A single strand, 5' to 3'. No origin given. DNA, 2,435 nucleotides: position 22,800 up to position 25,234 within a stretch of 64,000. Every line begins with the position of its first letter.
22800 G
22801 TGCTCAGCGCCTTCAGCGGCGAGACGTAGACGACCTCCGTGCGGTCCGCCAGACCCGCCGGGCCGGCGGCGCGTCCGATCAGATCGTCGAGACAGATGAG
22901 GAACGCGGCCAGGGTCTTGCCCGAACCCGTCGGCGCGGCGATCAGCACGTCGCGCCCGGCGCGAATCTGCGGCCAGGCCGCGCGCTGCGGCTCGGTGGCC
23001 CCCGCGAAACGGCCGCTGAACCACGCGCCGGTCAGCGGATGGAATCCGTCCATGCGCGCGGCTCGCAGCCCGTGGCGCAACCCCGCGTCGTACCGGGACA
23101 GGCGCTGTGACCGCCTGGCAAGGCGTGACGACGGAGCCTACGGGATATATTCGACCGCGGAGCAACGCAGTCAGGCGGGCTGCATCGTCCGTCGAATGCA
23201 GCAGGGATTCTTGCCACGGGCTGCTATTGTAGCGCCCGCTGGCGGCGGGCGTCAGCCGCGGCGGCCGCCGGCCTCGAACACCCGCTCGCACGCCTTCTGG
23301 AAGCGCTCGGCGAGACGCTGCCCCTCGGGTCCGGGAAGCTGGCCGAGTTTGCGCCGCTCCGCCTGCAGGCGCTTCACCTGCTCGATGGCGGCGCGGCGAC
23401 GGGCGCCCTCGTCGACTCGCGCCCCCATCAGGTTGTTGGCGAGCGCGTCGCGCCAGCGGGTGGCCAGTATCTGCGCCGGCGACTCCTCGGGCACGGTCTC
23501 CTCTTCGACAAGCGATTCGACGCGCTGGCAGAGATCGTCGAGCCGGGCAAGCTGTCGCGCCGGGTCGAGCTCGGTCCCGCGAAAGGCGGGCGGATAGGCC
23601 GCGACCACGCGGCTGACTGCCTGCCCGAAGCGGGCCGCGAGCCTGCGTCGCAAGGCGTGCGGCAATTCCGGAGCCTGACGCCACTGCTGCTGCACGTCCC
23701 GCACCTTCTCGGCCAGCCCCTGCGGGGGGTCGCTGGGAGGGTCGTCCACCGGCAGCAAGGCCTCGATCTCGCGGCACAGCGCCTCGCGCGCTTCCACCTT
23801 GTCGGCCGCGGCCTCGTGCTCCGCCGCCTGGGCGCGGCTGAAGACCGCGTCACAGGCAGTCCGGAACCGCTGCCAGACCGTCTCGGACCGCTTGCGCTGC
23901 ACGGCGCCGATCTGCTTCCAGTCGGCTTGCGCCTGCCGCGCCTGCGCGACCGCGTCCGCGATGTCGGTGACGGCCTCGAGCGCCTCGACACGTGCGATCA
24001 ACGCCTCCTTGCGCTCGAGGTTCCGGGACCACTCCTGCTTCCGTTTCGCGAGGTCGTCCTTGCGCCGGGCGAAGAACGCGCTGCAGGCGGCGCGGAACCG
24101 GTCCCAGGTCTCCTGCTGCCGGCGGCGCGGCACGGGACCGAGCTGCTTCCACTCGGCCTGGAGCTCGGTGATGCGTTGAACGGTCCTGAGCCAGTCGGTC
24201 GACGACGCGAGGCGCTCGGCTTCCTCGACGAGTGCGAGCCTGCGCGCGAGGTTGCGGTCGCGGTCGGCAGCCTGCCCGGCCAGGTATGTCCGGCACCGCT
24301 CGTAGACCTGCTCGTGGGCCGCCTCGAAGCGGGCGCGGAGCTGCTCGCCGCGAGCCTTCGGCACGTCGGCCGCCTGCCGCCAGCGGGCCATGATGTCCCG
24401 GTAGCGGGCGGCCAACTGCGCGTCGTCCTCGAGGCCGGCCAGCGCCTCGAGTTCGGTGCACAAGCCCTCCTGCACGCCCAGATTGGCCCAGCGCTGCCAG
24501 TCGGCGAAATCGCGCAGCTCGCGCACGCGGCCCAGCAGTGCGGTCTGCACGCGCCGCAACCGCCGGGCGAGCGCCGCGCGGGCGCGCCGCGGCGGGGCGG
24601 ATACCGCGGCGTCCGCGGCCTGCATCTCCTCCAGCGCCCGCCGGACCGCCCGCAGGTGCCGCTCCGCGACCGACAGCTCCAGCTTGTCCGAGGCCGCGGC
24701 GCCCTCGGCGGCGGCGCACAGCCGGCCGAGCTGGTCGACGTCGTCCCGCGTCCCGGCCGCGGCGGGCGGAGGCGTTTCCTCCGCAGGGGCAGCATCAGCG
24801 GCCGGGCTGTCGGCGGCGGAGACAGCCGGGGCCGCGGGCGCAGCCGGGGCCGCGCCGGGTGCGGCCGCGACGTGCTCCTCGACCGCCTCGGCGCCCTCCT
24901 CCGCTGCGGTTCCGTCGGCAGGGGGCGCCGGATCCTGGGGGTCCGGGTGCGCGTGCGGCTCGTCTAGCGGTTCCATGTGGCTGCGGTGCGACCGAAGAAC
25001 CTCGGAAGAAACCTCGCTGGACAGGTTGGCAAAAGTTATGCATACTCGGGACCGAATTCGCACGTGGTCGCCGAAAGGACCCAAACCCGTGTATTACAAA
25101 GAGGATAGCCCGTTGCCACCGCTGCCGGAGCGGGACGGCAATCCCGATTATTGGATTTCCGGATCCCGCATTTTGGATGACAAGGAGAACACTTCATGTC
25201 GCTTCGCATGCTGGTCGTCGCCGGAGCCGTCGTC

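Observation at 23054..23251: Unassigned ~160-nt intergenic element with perfectly pairing ends (copy A of a repeat family)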

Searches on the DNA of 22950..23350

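Call 4: search_rna_families(source=window, start=22950, end=23350, threshold=evalue, max_evalue=10, show_alignments=3)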
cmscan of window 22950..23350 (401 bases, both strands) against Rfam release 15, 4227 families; matches with E-value up to 10: 4.
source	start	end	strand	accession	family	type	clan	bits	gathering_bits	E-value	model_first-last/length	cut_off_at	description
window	23101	23185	+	RF01722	Pyrobac-1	Gene; sRNA;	-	21.4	40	0.14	1-60/60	no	Pyrobac-1 RNA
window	23225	23314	-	RF01383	GRIK4_3p_UTR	Gene;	-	17.8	38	0.39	1-94/94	no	GRIK4 3 prime UTR element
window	22950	23019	+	RF03466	mir-1184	Gene; miRNA;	-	16.2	70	1.8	27-99/99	5'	mir-1184 microRNA precursor family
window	23255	23294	+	RF01843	neisseria_FSE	Cis-reg; frameshift_element;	-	13.3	50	6.3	1-40/40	no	neiserria ribosomal frameshift element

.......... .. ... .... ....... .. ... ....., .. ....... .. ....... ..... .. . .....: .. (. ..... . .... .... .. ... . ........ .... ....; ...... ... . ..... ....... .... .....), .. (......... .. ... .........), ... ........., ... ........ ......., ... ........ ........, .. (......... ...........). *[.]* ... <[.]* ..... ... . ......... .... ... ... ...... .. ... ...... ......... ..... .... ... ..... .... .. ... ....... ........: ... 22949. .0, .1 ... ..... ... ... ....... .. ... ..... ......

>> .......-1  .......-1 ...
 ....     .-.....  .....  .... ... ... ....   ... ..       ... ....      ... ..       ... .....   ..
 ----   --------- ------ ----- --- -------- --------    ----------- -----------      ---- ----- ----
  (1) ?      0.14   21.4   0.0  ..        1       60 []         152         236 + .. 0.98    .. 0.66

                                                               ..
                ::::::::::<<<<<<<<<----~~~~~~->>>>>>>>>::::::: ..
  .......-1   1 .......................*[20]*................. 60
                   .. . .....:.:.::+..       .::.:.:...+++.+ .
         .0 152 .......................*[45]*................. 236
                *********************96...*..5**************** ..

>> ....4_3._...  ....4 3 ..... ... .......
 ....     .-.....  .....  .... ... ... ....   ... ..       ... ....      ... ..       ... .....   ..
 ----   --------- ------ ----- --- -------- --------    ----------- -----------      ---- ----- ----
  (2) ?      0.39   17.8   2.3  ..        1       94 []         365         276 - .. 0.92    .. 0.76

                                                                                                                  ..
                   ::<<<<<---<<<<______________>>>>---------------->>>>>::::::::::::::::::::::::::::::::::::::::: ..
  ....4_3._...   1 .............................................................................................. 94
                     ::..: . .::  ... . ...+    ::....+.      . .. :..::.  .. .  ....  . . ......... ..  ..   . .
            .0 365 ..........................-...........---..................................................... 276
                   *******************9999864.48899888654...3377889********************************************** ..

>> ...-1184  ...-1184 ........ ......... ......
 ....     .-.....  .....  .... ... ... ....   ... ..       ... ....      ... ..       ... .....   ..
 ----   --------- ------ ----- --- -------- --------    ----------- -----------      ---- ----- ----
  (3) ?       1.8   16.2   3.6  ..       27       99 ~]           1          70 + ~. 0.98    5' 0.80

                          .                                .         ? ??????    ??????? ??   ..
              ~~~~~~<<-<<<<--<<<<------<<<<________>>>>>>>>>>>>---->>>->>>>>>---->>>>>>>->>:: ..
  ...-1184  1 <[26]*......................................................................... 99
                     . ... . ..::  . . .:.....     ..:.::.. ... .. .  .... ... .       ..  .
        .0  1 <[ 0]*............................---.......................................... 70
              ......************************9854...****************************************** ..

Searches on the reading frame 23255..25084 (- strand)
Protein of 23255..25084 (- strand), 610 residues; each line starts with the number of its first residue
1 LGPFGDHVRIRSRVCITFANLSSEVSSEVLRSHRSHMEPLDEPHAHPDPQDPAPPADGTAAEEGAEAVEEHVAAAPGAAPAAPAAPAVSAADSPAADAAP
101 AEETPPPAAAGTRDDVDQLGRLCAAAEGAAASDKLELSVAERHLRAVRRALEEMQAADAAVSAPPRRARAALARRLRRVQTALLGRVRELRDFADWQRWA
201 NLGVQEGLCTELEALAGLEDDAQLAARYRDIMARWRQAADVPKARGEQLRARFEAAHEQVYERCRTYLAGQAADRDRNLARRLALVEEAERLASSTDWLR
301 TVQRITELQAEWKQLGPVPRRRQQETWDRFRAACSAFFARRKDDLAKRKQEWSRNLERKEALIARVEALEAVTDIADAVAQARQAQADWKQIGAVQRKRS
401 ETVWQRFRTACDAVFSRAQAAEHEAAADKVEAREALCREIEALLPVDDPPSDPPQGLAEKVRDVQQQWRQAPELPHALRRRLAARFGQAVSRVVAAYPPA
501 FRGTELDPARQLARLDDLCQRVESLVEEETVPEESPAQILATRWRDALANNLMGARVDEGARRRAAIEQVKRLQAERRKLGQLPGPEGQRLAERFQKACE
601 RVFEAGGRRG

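Call 35: find_homologous_proteins(query=window:23255-25084:-, max_evalue=1e-30)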
Query window:23255-25084:- (610 aa): 950 proteins with E <= 1e-30 among 8000 candidates; the best 120 are listed.
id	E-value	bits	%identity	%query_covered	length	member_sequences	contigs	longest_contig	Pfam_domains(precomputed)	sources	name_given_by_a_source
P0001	0.0e+0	1208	100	94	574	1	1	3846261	PF03993.18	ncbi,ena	-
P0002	2.5e-289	979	82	94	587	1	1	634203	PF03993.18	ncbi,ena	-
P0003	4.9e-282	955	88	81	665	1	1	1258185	PF03993.18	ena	-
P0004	2.1e-278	943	79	93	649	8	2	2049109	PF03993.18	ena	-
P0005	2.3e-275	933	85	83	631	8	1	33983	PF03993.18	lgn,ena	-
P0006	1.3e-274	931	87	81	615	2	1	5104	PF03993.18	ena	-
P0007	3.0e-274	930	84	85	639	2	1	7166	PF03993.18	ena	-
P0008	6.3e-274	929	84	84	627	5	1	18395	PF03993.18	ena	-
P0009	4.8e-273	926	83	84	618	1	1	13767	PF03993.18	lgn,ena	-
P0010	1.9e-272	924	84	85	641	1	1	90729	PF03993.18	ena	-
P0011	2.6e-272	923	83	84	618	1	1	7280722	PF03993.18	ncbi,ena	-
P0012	7.5e-271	918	85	81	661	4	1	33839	PF03993.18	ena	-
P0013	3.7e-270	916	83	85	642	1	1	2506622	PF03993.18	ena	-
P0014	8.7e-263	892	84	81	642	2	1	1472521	PF03993.18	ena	-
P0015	1.7e-261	888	82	82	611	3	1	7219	PF03993.18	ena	-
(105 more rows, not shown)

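Call 36: find_encoding_contigs(protein=P0001, flank=3000, max_places=3)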
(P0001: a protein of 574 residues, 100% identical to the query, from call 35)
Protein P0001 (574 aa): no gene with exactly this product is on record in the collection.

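Call 37: find_encoding_contigs(protein=P0003, flank=3000, max_places=3)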
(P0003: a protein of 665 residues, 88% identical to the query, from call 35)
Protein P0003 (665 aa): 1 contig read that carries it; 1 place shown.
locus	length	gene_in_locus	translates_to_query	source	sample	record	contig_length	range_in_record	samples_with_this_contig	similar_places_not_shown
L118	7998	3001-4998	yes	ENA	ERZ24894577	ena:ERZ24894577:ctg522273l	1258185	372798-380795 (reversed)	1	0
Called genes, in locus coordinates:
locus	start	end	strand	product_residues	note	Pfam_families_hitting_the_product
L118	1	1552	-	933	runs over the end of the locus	PF00550:PP-binding, PF00501:AMP-binding, PF01553:Acyltransferase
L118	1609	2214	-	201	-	PF00160:Pro_isomerase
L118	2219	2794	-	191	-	PF00160:Pro_isomerase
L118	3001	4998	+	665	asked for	PF03993:DUF349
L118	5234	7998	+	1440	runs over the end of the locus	PF00270:DEAD, PF04851:ResIII (faint), PF00271:Helicase_C, PF19306:WHD_Lhr, PF08494:DEAD_assoc, PF23235:WHD_3rd_Lhr, PF23234:WHD_4th_Lhr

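Call 38: find_encoding_contigs(protein=P0002, flank=3000, max_places=3)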
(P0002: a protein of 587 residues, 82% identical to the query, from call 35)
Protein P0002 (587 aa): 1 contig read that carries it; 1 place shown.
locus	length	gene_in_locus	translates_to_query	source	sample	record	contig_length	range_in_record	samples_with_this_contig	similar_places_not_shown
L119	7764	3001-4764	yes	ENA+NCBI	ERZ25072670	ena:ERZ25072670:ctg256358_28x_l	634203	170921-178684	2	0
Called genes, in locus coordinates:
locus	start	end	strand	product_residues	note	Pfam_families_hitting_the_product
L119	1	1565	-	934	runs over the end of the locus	PF00550:PP-binding, PF00501:AMP-binding, PF01553:Acyltransferase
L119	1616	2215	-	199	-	PF00160:Pro_isomerase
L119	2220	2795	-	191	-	PF00160:Pro_isomerase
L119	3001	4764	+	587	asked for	PF03993:DUF349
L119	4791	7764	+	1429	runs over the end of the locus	PF00270:DEAD, PF04851:ResIII (weak), PF00271:Helicase_C, PF19306:WHD_Lhr, PF08494:DEAD_assoc, PF23235:WHD_3rd_Lhr, PF23234:WHD_4th_Lhr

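Call 43: find_encoding_contigs(protein=P0004, flank=1500, max_places=3)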
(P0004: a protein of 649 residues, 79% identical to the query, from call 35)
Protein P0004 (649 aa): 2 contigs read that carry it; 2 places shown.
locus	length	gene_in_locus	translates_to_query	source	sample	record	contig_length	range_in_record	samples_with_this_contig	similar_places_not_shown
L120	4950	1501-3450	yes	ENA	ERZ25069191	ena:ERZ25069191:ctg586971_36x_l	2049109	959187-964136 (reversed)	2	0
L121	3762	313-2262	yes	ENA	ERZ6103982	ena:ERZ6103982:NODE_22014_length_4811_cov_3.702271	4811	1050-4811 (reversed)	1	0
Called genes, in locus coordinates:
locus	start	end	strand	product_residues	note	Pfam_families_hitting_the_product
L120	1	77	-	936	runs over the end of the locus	PF00550:PP-binding, PF00501:AMP-binding, PF01553:Acyltransferase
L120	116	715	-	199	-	PF00160:Pro_isomerase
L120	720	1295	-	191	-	PF00160:Pro_isomerase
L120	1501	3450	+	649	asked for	PF03993:DUF349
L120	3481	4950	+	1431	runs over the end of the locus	PF00270:DEAD, PF04851:ResIII (faint), PF00271:Helicase_C, PF19306:WHD_Lhr, PF08494:DEAD_assoc, PF23235:WHD_3rd_Lhr, PF23234:WHD_4th_Lhr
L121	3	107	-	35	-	?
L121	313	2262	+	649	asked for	PF03993:DUF349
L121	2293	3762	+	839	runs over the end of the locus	?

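Call 44: find_encoding_contigs(protein=P0011, flank=1500, max_places=3)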
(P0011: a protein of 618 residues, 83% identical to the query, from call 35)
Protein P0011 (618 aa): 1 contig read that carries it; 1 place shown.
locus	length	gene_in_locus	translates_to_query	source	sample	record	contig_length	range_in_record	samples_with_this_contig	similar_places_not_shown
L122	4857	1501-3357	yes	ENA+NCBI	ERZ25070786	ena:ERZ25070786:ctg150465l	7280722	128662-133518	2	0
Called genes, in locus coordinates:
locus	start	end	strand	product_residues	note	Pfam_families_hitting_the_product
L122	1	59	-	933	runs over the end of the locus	PF00550:PP-binding, PF00501:AMP-binding, PF01553:Acyltransferase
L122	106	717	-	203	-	PF00160:Pro_isomerase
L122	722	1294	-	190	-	PF00160:Pro_isomerase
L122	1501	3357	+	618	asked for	PF03993:DUF349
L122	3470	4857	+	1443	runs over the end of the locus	PF00270:DEAD, PF04851:ResIII (weak), PF00271:Helicase_C, PF22590:Cas3-like_C_2 (faint), PF19306:WHD_Lhr, PF08494:DEAD_assoc, PF23235:WHD_3rd_Lhr, PF23234:WHD_4th_Lhr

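Call 45: find_encoding_contigs(protein=P0013, flank=1500, max_places=3)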
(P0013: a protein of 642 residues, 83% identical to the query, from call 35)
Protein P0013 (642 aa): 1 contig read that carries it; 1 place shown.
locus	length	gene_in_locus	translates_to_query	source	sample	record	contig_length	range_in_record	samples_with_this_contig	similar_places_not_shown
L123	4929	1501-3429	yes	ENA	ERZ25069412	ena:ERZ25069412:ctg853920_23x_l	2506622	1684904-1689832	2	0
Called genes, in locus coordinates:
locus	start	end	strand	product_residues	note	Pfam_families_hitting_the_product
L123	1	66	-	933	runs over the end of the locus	PF00550:PP-binding, PF00501:AMP-binding, PF01553:Acyltransferase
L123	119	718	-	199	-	PF00160:Pro_isomerase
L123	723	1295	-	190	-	PF00160:Pro_isomerase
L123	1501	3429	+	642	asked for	PF03993:DUF349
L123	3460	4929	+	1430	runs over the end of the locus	PF00270:DEAD, PF04851:ResIII (weak), PF00271:Helicase_C, PF22590:Cas3-like_C_2 (faint), PF19306:WHD_Lhr, PF08494:DEAD_assoc, PF23235:WHD_3rd_Lhr, PF23234:WHD_4th_Lhr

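Call 46: find_encoding_contigs(protein=P0014, flank=1500, max_places=3)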
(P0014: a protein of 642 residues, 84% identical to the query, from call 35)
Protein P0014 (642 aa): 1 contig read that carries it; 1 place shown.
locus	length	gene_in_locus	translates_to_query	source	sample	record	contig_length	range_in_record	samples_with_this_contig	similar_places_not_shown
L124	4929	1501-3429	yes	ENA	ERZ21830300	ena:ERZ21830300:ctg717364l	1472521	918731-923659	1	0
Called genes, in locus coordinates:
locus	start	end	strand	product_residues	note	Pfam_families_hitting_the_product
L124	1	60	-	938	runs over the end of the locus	PF00550:PP-binding, PF00501:AMP-binding, PF01553:Acyltransferase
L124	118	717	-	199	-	PF00160:Pro_isomerase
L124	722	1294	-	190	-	PF00160:Pro_isomerase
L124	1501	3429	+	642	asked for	PF03993:DUF349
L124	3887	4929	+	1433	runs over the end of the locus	PF00270:DEAD, PF04851:ResIII (weak), PF00271:Helicase_C, PF19306:WHD_Lhr, PF08494:DEAD_assoc, PF23235:WHD_3rd_Lhr, PF23234:WHD_4th_Lhr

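Call 72: list_cluster_members(proteins=[P0001])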
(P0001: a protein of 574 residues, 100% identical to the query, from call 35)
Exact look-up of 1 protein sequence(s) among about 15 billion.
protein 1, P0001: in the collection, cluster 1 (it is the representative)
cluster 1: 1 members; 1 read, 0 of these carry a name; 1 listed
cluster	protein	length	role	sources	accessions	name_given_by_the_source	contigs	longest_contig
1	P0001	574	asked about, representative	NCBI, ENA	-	-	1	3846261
